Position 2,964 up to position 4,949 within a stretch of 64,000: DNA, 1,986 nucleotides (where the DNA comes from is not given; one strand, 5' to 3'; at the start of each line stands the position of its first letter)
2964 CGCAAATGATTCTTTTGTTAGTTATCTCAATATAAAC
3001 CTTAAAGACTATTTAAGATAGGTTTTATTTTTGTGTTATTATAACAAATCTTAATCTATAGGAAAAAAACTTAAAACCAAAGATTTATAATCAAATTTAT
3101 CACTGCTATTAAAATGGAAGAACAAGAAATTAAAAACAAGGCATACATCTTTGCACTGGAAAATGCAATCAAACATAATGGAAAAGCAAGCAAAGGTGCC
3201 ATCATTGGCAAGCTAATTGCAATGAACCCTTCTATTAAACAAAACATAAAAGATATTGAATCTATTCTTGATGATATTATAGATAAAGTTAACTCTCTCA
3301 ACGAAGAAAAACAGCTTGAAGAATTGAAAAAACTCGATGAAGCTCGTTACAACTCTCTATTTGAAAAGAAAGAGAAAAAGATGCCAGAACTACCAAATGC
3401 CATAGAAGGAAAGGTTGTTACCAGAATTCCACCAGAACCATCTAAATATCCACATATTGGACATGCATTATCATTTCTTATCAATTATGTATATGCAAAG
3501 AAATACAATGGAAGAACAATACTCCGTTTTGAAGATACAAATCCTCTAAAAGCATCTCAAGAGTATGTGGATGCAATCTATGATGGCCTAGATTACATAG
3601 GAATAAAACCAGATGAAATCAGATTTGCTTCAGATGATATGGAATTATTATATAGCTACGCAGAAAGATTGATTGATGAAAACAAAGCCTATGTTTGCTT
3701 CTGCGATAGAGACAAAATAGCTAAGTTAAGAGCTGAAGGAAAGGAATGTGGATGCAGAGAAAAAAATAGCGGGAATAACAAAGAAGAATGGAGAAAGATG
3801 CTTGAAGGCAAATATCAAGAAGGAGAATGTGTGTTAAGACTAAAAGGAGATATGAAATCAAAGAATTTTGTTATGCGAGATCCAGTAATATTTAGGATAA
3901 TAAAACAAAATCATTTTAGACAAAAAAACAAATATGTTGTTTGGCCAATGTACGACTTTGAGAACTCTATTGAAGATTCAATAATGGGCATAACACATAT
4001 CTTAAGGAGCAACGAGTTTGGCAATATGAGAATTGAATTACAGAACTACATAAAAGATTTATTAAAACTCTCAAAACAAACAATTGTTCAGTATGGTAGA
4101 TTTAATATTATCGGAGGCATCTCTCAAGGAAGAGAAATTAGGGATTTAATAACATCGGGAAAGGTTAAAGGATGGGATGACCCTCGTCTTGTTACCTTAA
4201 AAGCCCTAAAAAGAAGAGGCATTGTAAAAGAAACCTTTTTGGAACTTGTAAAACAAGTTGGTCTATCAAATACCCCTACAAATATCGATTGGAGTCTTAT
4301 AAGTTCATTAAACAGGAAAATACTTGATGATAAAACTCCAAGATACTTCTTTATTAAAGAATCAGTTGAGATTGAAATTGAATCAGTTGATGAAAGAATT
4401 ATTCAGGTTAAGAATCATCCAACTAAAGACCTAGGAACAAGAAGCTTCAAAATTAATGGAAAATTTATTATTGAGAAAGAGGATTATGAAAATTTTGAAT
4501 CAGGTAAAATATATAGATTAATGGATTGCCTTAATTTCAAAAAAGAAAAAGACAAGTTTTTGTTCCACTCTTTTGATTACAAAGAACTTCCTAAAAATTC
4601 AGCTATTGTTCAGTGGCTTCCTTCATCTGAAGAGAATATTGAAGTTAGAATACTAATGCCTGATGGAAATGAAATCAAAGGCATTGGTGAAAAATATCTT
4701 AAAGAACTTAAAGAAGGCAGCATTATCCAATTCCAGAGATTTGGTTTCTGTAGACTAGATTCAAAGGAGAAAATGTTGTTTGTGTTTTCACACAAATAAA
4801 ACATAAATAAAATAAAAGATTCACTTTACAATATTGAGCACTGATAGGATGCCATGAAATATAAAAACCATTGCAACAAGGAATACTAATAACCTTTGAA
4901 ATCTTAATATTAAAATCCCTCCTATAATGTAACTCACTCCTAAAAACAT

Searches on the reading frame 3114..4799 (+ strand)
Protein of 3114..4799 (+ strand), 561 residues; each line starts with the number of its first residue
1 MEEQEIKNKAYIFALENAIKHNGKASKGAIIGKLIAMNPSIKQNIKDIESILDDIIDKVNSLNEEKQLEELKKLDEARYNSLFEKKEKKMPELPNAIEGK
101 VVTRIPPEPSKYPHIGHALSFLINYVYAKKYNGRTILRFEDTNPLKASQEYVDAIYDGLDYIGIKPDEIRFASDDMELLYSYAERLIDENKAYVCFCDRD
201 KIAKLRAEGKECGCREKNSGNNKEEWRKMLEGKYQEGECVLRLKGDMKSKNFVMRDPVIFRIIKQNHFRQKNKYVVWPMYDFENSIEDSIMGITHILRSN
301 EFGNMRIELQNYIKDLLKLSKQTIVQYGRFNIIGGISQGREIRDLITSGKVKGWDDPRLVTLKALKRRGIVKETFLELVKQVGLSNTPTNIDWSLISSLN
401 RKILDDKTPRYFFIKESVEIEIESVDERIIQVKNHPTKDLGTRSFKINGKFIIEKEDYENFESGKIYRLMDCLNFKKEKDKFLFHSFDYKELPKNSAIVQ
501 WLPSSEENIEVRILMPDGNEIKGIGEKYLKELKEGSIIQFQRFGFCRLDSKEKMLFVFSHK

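Call 76: search_protein_families(library=pfam, proteins=[window:3114-4799:+], max_evalue=0.001)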
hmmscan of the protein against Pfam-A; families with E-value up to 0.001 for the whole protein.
window:3114-4799:+ (561 aa): 3 families
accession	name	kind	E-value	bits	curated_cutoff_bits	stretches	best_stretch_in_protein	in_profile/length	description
PF00749.27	tRNA-synt_1c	-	1.8e-76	257.5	23.4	1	100-405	1-313/314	tRNA synthetases class I (E and Q), catalytic domain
PF03950.23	tRNA-synt_1c_C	-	2.2e-14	53.9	23.9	1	409-479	2-75/91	tRNA synthetases class I (E and Q), anti-codon binding domain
PF20974.2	tRNA-synt_1c_C2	-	4.6e-09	37.3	23.9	1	498-549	1-69/69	tRNA synthetases class I (E and Q), anti-codon binding domain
